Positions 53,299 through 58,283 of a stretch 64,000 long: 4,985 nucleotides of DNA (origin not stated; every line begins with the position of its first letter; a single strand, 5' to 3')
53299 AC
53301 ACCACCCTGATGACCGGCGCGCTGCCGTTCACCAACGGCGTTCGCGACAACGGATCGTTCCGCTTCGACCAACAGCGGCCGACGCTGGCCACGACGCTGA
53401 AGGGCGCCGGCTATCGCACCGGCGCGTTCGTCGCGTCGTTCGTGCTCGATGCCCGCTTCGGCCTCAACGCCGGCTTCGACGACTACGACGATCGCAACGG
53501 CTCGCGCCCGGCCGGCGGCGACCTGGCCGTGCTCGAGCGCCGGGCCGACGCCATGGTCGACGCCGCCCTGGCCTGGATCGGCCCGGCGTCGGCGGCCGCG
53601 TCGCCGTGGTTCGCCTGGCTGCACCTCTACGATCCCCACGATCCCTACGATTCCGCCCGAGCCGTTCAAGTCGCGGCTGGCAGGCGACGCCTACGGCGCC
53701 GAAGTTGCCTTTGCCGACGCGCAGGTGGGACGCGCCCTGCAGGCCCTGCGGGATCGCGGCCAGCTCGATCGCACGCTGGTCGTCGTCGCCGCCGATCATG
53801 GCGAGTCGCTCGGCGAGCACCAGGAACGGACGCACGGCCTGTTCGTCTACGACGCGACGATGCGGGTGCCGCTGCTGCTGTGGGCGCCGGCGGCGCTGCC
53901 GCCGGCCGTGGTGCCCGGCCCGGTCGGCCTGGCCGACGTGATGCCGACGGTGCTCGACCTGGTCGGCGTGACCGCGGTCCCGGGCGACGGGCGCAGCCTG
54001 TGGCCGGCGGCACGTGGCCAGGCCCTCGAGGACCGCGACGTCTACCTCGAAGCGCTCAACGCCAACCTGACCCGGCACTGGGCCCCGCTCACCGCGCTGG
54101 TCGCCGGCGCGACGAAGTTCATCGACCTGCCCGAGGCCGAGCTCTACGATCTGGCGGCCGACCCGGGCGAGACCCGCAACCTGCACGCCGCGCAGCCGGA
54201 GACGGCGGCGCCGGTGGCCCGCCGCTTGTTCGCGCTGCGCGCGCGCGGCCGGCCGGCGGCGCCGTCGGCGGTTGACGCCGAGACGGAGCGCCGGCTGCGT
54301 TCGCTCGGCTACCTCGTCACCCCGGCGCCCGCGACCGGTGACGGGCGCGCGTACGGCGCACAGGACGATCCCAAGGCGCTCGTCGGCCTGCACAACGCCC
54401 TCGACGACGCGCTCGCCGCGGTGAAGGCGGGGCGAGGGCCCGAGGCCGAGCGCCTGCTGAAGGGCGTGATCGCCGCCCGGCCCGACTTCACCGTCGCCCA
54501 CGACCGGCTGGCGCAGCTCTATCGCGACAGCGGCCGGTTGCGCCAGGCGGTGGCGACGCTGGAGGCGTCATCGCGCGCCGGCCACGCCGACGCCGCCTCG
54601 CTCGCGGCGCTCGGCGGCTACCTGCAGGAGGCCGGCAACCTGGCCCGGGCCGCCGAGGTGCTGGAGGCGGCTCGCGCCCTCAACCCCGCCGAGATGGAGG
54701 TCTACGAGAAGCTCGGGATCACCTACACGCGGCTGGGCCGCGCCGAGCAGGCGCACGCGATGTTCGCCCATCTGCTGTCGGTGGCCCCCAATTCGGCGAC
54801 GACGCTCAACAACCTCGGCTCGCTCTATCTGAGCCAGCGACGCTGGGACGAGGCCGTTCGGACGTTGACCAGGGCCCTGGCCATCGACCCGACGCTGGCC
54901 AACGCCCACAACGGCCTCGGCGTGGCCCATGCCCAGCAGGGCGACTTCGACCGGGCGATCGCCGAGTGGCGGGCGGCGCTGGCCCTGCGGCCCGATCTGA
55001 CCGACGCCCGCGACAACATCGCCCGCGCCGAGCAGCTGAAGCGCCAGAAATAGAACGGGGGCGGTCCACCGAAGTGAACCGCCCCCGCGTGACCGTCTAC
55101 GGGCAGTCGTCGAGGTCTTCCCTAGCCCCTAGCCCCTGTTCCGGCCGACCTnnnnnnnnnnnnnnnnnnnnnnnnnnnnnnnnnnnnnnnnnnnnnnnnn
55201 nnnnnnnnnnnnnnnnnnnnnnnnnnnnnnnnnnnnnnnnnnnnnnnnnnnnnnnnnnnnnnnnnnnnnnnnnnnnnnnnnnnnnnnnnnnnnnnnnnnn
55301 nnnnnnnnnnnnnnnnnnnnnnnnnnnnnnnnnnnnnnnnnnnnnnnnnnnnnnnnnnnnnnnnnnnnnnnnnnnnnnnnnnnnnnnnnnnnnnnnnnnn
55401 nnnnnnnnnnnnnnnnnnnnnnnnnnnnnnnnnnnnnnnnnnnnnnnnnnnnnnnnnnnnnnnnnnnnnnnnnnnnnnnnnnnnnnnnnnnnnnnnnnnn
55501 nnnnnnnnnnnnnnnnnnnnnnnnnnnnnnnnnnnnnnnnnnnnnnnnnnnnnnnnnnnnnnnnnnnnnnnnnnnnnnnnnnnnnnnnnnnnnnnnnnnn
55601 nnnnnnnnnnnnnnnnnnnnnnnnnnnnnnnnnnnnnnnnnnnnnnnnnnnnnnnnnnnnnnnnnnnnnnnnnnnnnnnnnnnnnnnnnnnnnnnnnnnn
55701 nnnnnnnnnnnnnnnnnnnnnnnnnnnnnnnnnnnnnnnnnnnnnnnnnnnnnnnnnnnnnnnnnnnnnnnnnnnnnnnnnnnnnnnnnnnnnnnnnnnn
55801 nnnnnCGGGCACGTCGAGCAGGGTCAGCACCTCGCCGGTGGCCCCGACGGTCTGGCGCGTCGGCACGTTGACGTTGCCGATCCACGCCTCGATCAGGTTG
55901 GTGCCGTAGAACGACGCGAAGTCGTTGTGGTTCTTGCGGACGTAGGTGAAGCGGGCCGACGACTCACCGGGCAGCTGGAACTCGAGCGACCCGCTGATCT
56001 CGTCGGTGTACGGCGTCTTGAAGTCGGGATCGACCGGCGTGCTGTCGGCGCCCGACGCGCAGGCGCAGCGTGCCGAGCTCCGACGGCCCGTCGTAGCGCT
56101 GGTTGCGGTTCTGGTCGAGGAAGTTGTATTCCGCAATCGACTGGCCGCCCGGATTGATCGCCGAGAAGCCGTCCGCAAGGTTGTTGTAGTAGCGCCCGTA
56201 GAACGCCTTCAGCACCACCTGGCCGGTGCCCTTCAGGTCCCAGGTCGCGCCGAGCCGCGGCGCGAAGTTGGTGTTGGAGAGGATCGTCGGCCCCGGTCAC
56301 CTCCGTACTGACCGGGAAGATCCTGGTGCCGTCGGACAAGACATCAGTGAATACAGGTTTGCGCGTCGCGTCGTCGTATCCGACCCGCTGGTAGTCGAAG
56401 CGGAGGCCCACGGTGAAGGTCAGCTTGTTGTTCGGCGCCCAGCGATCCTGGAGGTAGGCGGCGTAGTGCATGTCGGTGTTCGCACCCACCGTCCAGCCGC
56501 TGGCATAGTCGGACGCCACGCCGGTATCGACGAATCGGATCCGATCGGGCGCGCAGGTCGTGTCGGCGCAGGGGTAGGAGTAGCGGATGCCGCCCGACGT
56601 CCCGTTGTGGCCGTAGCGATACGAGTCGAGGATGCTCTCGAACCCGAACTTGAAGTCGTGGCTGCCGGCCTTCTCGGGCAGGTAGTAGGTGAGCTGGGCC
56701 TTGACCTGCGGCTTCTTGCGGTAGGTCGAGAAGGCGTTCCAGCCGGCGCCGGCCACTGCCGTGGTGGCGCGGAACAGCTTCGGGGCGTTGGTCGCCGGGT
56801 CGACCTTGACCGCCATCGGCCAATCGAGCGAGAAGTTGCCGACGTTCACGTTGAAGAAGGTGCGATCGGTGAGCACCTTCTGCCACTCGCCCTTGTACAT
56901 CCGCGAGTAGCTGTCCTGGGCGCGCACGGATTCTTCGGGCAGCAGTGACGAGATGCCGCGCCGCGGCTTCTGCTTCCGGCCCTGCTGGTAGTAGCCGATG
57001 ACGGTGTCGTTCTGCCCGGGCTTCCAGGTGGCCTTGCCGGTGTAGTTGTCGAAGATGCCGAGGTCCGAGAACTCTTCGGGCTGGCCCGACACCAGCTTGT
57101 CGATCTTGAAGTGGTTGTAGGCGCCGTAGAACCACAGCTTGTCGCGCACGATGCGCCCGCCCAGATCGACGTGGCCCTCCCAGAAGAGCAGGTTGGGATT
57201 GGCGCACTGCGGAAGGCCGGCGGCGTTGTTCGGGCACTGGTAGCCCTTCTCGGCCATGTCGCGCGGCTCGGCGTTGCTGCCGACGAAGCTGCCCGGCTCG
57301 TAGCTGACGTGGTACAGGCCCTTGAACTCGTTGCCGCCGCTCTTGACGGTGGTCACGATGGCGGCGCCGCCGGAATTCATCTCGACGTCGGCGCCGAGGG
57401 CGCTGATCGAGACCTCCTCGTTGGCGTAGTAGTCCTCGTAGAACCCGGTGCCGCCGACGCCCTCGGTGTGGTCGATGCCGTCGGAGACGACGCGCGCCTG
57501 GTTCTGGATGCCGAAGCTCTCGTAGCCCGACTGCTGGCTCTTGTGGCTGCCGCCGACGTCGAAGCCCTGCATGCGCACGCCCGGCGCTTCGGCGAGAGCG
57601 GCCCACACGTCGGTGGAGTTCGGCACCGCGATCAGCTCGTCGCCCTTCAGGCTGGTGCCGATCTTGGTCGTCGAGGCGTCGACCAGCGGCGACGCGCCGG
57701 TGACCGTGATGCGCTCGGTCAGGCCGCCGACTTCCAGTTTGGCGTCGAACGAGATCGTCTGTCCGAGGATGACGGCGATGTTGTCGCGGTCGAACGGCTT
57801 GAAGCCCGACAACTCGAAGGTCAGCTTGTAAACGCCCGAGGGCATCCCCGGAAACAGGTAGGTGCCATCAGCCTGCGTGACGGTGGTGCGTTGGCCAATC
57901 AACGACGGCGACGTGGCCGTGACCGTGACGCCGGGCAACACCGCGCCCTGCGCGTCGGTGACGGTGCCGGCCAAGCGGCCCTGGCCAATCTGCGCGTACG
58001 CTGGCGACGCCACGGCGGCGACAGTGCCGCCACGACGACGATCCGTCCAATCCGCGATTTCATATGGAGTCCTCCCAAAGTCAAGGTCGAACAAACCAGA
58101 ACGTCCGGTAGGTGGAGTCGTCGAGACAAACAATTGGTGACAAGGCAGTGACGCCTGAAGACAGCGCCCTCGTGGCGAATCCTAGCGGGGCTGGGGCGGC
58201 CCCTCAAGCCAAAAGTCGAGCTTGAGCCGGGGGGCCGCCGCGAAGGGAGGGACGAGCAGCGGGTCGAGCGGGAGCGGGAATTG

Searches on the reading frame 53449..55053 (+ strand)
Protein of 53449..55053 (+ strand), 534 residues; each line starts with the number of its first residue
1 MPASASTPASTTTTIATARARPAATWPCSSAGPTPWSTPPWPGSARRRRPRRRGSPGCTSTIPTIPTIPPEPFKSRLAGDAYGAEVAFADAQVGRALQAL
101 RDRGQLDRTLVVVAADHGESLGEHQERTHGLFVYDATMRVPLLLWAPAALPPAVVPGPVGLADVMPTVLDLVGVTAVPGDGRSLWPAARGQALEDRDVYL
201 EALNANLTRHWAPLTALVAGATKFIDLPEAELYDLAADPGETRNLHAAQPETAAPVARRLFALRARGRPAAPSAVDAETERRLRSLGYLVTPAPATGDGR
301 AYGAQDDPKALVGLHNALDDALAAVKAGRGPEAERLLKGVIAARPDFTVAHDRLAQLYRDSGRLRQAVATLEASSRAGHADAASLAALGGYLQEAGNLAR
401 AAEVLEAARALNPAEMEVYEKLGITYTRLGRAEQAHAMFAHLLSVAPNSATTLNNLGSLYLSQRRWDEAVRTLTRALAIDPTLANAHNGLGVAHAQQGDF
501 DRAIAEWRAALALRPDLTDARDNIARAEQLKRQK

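Call 86: search_protein_families(library=pfam, proteins=[window:53449-55053:+])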
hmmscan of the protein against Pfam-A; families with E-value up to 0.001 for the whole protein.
window:53449-55053:+ (534 aa): 21 families
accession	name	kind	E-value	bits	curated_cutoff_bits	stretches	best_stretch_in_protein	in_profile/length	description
PF07719.23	TPR_2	-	3.3e-24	83.4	27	2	484-516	1-33/34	Tetratricopeptide repeat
PF14559.12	TPR_19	-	2.5e-21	76.2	25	3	325-386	2-62/68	Tetratricopeptide repeat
PF13414.12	TPR_11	-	4.8e-20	71.4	26.8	2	457-498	1-42/42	TPR repeat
PF00884.28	Sulfatase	-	5.9e-19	68.9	25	1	35-174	178-301/301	Sulfatase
PF00515.34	TPR_1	-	4.6e-18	64.6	27.8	2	450-482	1-33/34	Tetratricopeptide repeat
PF13424.12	TPR_12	-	2.4e-16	60.1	30.1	1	417-480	4-75/77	Tetratricopeptide repeat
PF13181.12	TPR_8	-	2.5e-16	58.8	25.7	0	451-482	2-33/34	Tetratricopeptide repeat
PF13432.12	TPR_16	-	8.2e-16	58.6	32.7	2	456-516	3-63/65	Tetratricopeptide repeat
PF13176.12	TPR_7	-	8.8e-16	57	27.9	1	452-482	1-31/36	Tetratricopeptide repeat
PF13431.12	TPR_17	-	3.5e-15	55.4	24.4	1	473-505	2-34/34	Tetratricopeptide repeat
PF13428.12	TPR_14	-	1e-14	54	23.5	0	384-423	3-42/44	Tetratricopeptide repeat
PF13374.12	TPR_10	-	2.4e-09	37.3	27.5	1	450-479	2-31/42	Tetratricopeptide repeat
PF13371.12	TPR_9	-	5.1e-09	36.4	35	2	457-521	2-66/73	Tetratricopeptide repeat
PF13174.12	TPR_6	-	1.1e-08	35.5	26.3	0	456-481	6-31/33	Tetratricopeptide repeat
PF23914.1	TPR_CcmH_CycH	-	1.1e-07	32.2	42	0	391-449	96-154/158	Cytochrome c-type biogenesis protein H TPR domain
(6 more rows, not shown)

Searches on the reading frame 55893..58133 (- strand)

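Call 86: search_protein_families(library=pfam, proteins=[window:55893-58133:-])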
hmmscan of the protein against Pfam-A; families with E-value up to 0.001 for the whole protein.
window:55893-58133:- (746 aa): 5 families
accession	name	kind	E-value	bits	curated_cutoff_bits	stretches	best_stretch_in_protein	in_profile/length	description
PF13620.12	CarboxypepD_reg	-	2e-18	66.9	32.3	1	54-133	2-81/82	Carboxypeptidase regulatory-like domain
PF25183.1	OMP_b-brl_4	-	4.5e-14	52.3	30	1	361-596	154-407/838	Outer membrane beta barrel domain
PF13715.12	CarbopepD_reg_2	-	1e-06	29.1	32.2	1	55-114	2-58/88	CarboxypepD_reg-like domain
PF00593.30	TonB_dep_Rec_b-barrel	-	1.7e-06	28.6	27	1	369-592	20-206/436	TonB dependent receptor-like, beta-barrel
PF17210.9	SdrD_B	-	0.00012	22.7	29.7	1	59-108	17-66/112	SdrD B-like domain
